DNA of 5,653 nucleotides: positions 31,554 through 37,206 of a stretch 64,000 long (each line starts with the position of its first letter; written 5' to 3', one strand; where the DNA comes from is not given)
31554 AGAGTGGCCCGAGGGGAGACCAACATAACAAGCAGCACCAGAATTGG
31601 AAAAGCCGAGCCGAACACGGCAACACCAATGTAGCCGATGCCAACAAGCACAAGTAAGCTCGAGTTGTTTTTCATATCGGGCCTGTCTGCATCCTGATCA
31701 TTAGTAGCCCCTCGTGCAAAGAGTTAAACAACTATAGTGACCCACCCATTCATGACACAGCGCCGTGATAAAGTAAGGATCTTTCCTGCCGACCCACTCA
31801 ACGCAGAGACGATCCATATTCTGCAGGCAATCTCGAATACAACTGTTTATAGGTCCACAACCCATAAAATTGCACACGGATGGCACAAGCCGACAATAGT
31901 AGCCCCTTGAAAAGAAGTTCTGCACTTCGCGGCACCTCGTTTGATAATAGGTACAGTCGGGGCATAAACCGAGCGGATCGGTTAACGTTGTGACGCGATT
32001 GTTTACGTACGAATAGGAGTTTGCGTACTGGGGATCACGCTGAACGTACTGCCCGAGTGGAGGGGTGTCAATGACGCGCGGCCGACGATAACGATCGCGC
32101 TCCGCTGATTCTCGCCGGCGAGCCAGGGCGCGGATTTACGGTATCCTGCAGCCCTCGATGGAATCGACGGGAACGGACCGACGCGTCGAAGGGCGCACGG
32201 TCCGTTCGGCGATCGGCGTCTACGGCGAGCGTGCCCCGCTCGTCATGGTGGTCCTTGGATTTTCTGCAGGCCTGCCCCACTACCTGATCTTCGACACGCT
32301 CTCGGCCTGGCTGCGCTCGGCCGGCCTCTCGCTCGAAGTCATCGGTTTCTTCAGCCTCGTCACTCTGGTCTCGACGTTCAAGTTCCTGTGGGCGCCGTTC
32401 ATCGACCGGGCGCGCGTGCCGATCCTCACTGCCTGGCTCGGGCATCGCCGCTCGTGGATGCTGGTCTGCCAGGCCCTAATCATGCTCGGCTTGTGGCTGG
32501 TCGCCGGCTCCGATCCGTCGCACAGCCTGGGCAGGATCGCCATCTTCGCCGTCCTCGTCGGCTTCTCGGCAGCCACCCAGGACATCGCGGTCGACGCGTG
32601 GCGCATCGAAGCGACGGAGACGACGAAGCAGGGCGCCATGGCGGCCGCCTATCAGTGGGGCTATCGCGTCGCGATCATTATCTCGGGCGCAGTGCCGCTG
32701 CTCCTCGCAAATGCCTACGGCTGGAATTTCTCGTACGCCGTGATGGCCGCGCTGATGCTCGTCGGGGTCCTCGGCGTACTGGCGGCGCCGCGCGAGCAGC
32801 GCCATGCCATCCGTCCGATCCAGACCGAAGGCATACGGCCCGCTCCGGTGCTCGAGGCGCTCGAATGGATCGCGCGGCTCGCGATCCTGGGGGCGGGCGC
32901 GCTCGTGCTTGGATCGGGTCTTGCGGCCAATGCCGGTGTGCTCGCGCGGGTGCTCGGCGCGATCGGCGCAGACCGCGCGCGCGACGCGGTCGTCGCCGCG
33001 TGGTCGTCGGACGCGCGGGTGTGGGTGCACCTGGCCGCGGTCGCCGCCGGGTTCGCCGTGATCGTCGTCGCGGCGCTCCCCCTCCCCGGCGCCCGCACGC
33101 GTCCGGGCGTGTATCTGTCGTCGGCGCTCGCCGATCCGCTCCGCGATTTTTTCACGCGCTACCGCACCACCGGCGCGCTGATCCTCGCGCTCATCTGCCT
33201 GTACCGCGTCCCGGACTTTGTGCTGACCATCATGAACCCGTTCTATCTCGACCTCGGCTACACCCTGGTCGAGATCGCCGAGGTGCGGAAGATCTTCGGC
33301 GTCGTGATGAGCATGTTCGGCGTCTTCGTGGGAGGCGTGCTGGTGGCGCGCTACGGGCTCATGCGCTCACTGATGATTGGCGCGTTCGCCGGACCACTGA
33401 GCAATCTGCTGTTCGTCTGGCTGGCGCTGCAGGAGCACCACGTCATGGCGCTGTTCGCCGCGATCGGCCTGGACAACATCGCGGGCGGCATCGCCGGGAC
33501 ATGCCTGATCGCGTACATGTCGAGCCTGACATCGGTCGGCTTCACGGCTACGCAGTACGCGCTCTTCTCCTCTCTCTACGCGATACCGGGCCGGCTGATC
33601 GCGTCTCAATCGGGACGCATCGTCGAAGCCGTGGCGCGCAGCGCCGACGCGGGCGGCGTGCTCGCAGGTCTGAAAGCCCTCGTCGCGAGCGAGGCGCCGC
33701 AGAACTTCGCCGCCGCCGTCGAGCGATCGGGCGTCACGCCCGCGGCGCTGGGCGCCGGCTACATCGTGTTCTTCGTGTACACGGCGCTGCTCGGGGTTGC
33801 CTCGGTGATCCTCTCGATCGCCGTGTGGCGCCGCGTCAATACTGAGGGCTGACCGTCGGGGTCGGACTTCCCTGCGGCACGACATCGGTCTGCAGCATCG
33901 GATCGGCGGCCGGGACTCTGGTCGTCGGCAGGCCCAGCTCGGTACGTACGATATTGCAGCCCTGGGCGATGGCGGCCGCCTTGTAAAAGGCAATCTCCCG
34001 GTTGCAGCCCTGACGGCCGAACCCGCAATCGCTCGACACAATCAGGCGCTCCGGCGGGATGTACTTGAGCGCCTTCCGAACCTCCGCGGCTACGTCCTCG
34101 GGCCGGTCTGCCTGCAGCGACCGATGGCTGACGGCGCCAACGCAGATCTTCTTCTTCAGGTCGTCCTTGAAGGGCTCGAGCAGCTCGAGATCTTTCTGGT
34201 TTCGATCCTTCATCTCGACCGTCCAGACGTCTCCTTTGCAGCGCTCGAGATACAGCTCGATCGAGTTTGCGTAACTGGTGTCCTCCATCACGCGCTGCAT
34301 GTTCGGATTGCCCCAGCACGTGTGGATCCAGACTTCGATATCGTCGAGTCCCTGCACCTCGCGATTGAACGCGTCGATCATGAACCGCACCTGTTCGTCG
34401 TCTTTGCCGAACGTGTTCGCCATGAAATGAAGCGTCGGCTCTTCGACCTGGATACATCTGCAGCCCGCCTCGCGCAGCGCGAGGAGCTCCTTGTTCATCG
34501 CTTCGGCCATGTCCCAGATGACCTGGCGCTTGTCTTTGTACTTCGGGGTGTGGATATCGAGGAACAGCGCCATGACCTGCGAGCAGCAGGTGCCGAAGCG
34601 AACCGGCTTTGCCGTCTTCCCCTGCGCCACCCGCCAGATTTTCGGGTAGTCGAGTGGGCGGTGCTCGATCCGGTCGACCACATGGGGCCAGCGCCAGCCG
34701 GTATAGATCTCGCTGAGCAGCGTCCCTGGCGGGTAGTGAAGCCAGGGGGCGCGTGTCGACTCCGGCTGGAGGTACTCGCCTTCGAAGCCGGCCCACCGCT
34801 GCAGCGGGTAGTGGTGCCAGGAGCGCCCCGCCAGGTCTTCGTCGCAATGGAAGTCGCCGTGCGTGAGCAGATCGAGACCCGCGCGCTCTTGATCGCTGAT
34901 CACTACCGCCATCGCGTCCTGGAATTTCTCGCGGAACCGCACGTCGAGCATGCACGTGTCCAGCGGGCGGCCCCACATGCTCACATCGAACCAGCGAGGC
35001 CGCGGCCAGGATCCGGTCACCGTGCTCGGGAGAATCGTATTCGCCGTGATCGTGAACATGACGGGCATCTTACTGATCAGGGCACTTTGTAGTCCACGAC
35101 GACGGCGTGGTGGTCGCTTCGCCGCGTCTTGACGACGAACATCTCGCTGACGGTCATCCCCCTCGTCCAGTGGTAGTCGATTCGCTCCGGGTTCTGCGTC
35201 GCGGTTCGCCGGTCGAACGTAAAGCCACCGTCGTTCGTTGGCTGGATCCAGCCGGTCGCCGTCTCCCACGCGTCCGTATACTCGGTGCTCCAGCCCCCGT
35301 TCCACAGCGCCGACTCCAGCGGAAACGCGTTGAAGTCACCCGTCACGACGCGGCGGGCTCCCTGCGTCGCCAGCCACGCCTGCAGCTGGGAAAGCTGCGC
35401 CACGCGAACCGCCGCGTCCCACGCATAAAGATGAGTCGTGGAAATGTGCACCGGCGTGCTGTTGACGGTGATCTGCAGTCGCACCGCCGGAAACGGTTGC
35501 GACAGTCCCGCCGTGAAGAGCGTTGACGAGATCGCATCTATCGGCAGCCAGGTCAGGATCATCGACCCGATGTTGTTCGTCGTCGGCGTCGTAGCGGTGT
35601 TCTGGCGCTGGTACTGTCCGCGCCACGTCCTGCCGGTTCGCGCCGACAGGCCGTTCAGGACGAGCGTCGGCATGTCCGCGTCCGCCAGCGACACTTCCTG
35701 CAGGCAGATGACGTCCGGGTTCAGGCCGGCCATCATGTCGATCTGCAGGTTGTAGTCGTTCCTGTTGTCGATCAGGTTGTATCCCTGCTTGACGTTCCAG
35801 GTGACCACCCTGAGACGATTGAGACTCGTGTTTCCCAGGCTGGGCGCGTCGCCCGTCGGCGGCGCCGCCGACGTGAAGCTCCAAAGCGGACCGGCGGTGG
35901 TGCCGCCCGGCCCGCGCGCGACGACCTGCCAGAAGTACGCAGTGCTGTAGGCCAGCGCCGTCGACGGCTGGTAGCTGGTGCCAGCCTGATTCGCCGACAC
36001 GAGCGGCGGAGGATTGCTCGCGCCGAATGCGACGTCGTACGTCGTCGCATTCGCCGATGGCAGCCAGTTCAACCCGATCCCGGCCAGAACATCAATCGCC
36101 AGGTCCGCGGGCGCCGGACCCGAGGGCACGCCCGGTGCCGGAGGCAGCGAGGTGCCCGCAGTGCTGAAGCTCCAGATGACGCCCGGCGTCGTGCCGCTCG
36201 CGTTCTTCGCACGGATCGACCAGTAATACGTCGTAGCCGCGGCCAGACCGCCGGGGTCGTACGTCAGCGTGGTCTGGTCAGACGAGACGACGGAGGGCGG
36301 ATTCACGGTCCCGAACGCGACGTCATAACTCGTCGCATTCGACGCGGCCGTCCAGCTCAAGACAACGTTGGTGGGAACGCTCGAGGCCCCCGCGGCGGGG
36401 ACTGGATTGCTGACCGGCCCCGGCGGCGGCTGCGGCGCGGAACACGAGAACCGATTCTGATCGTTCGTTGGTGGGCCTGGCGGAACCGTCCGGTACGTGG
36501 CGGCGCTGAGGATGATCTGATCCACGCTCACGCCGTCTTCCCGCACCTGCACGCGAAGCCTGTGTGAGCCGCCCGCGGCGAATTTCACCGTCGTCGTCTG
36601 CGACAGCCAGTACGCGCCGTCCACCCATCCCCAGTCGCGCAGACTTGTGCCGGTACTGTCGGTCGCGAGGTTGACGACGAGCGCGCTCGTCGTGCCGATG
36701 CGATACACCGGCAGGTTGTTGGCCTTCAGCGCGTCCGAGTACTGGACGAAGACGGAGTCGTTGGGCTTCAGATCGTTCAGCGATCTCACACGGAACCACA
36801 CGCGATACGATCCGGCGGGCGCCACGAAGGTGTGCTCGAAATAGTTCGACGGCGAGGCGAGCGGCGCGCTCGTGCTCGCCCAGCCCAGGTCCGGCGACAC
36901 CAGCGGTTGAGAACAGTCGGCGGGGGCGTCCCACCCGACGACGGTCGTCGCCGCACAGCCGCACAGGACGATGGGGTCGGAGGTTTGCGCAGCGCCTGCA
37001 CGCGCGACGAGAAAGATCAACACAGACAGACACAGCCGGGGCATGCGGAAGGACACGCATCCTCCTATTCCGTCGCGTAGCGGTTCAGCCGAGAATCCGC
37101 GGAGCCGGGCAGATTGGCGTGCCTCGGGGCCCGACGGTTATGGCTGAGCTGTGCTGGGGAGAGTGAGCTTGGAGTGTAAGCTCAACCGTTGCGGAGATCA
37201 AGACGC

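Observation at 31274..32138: Orphan Rhs-type C-terminal cassette with a 12-cysteine toxin domain and a 4-TM candidate immunity gene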

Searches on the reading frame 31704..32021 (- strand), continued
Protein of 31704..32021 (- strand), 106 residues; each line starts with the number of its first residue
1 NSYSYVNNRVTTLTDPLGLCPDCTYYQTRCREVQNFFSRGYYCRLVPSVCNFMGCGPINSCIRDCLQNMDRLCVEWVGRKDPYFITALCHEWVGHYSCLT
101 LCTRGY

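Call 86: search_protein_families(library=ncbifam, proteins=[P0005, L009:6400-7035:+, L004:5822-6229:+, L009:7045-7461:+, L024:3342-3746:+], max_evalue=0.01)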
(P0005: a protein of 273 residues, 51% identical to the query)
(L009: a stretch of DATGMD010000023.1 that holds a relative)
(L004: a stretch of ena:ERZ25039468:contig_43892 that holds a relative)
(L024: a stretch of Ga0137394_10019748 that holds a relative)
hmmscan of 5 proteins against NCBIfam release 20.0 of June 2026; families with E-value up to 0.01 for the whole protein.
P0005 (273 aa): 2 families
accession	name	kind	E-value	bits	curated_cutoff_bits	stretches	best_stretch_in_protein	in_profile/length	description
TIGR03696.1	Rhs_assc_core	domain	4.7e-19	68.7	32.5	1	96-185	1-76/76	RHS repeat-associated core domain-containing protein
NF041261.1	RHS_core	equivalog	4.1e-05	21.6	2000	1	84-153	1172-1245/1261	RHS element core protein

L009:6400-7035:+ (212 aa): 2 families
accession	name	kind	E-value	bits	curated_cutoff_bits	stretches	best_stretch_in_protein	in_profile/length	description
TIGR03696.1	Rhs_assc_core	domain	6.2e-20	71.5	32.5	1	20-109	2-76/76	RHS repeat-associated core domain-containing protein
NF041261.1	RHS_core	equivalog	7.3e-06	24.1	2000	1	4-70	1168-1237/1261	RHS element core protein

L004:5822-6229:+ (136 aa): 0 families

L009:7045-7461:+ (139 aa): 1 family
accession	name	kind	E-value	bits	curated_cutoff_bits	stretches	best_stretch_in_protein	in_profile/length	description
NF002701.0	PRK02504.1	equivalog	0.0024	16.4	569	1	14-93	244-324/513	NAD(P)H-quinone oxidoreductase subunit N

L024:3342-3746:+ (135 aa): 0 families
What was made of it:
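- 31965..32072 (-): Last 36 codons of an Rhs-associated core, ending in DPLGL (the core/toxin junction). In P0005 and the L009 Rhs the full TIGR03696 domain ends exactly at this motif (call 86).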

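Call 91: fold_search(model_id=the predicted structure, library=viral)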
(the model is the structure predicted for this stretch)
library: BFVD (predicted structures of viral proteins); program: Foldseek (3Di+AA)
matches with E <= 10: 16; with E <= 0.001: 0
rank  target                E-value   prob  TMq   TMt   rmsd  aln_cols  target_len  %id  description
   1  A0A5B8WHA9            5.1e+00  0.16  0.37  0.42   8.4        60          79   20  Uncharacterized protein [Arthrobacter phage Qui]
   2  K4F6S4                5.4e+00  0.06  0.29  0.25  10.3        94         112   10  Putative membrane protein [Cronobacter phage vB_CsaM_GAP32]
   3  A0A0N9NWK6            5.7e+00  0.11  0.37  0.32   8.5        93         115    8  (no name in the UniProt tables at hand)
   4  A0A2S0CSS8            6.7e+00  0.06  0.31  0.23  14.1        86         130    9  Uncharacterized protein [Bacillus phage BCP12]
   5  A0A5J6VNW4            6.7e+00  0.06  0.31  0.22  16.7        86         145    6  Uncharacterized protein [Megaviridae environmental sample]
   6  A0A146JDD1            6.7e+00  0.04  0.26  0.22   7.3        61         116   16  (no name in the UniProt tables at hand)
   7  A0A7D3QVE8            7.8e+00  0.08  0.35  0.12  11.9        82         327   10  HD phosphohydrolase protein [Fadolivirus FV1/VV64]
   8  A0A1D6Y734            8.3e+00  0.09  0.46  0.34   8.6        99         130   12  (no name in the UniProt tables at hand)
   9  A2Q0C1                8.7e+00  0.30  0.43  0.23   2.4        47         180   15  (no name in the UniProt tables at hand)
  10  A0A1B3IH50            8.7e+00  0.12  0.29  0.54   3.7        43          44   12  PB602L (Fragment) [African swine fever virus]
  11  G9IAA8                8.7e+00  0.06  0.33  0.26   8.3        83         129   10  (no name in the UniProt tables at hand)
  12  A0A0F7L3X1            9.2e+00  0.06  0.29  0.32   6.7        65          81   14  Uncharacterized protein [uncultured marine virus]
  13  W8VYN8                9.7e+00  0.07  0.34  0.26   5.9        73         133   12  (no name in the UniProt tables at hand)
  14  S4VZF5                9.7e+00  0.06  0.36  0.22   6.3        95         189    8  Uncharacterized protein [Pandoravirus salinus]
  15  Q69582                9.7e+00  0.06  0.35  0.25  17.4        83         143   12  Uncharacterized protein [Human betaherpesvirus 6A]
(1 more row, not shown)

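Call 93: find_encoding_contigs(protein=P0012, flank=2500, max_places=2)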
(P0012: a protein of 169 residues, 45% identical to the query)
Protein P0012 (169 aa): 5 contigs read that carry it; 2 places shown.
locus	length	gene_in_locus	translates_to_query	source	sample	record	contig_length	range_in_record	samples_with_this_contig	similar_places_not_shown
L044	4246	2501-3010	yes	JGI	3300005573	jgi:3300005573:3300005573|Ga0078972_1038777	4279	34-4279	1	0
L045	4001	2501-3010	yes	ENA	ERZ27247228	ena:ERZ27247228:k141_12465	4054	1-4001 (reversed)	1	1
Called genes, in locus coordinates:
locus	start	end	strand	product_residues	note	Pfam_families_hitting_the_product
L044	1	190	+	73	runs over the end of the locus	?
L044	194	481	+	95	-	-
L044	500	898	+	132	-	-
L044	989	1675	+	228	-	PF25023:TEN_YD-shell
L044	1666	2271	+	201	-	-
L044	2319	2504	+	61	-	-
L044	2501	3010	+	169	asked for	-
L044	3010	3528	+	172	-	-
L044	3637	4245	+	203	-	?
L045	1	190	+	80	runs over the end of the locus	?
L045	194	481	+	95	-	-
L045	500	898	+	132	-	-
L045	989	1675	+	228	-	PF25023:TEN_YD-shell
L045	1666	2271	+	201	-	-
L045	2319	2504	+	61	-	-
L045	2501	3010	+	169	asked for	-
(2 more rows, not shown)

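Call 94: find_encoding_contigs(protein=P0014, flank=2500, max_places=2)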
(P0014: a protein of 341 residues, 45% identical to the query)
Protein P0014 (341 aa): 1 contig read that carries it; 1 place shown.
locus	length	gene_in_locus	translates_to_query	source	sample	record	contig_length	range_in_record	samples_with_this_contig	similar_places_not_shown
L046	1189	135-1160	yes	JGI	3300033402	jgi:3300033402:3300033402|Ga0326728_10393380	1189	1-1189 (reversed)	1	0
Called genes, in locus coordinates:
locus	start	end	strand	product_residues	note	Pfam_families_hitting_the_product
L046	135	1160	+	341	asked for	PF25023:TEN_YD-shell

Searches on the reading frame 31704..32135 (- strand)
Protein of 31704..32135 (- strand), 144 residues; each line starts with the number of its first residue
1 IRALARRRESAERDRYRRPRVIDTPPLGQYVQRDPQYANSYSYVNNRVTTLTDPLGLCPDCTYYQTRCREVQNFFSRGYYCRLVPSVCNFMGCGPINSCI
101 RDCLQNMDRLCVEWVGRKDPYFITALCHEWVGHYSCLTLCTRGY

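Call 6: search_protein_families(library=pfam, proteins=[window:31704-32135:-], max_evalue=10)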
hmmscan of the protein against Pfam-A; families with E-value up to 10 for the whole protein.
window:31704-32135:- (144 aa): 0 families

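Call 7: search_protein_families(library=ncbifam, proteins=[window:31704-32135:-], max_evalue=10)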
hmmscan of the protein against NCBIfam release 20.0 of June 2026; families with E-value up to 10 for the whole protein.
window:31704-32135:- (144 aa): 1 family
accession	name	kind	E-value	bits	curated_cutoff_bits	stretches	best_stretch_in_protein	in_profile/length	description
TIGR03696.1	Rhs_assc_core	domain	0.00022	21.7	32.5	1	25-57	40-76/76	RHS repeat-associated core domain-containing protein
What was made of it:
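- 31965..32072 (-): TIGR03696 match at E=2.2e-4 to profile positions 40-76 of 76 (call 7).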

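Call 85: search_protein_families(library=phrogs, proteins=[window:31704-32135:-], max_evalue=0.01)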
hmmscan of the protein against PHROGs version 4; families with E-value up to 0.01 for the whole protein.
window:31704-32135:- (144 aa): 0 families

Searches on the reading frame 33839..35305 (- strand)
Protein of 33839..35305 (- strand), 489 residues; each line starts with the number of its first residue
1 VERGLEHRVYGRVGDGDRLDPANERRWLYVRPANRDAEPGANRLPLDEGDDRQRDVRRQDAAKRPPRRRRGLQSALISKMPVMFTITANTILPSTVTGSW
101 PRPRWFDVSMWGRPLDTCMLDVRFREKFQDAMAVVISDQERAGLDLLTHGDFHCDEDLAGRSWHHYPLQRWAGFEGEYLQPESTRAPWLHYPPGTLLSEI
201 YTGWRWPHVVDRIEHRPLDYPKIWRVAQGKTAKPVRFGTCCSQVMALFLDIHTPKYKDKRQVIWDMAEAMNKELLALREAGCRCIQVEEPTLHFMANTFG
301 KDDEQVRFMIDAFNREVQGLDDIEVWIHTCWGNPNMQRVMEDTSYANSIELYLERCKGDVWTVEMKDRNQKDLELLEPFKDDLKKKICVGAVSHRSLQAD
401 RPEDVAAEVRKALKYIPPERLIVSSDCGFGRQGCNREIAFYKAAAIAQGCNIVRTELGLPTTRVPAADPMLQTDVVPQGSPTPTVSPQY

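Call 21: search_protein_families(library=pfam, proteins=[window:33839-35305:-], max_evalue=0.01)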
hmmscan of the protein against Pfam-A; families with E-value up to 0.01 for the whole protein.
window:33839-35305:- (489 aa): 1 family
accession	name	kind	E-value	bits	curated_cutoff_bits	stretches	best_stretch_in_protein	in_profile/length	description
PF01717.24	Meth_synt_2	-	2.6e-19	70.1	21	1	257-434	143-308/324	Cobalamin-independent synthase, Catalytic domain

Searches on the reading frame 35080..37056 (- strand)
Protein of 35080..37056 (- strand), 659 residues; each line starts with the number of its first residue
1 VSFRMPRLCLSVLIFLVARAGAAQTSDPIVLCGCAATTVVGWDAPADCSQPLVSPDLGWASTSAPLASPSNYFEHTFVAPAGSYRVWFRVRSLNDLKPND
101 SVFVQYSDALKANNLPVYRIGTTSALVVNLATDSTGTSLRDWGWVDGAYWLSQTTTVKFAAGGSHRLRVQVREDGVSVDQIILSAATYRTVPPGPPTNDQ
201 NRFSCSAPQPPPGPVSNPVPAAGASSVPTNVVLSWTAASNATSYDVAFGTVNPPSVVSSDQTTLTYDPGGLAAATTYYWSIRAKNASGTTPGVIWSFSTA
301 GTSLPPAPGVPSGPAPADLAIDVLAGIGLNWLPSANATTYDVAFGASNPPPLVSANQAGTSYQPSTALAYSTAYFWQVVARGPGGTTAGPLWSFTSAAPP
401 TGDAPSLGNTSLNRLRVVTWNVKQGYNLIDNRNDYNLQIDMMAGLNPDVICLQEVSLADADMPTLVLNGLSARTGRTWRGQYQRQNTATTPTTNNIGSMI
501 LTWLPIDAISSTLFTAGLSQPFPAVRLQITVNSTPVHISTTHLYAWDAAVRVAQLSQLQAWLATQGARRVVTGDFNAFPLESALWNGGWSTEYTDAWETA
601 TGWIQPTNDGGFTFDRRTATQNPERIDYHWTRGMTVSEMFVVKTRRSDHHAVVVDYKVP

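Call 21: search_protein_families(library=pfam, proteins=[window:35080-37056:-], max_evalue=0.01)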
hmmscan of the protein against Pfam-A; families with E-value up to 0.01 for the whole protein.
window:35080-37056:- (659 aa): 4 families
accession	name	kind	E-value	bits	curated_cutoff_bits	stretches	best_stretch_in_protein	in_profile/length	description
PF03372.29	Exo_endo_phos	-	6e-15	56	24.5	1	418-649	1-225/225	Endonuclease/Exonuclease/phosphatase family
PF00041.27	fn3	-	3.7e-05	24.3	25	1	228-290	13-75/84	Fibronectin type III domain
PF25788.1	Ig_Rha78A_N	-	0.00036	21.2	27.4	0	254-290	54-91/105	Rha78A-like, N-terminal immunoglobulin domain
PF17829.7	GH115_C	-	0.0027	18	24.1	1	125-196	99-171/172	Glycosyl hydrolase family 115 C-terminal domain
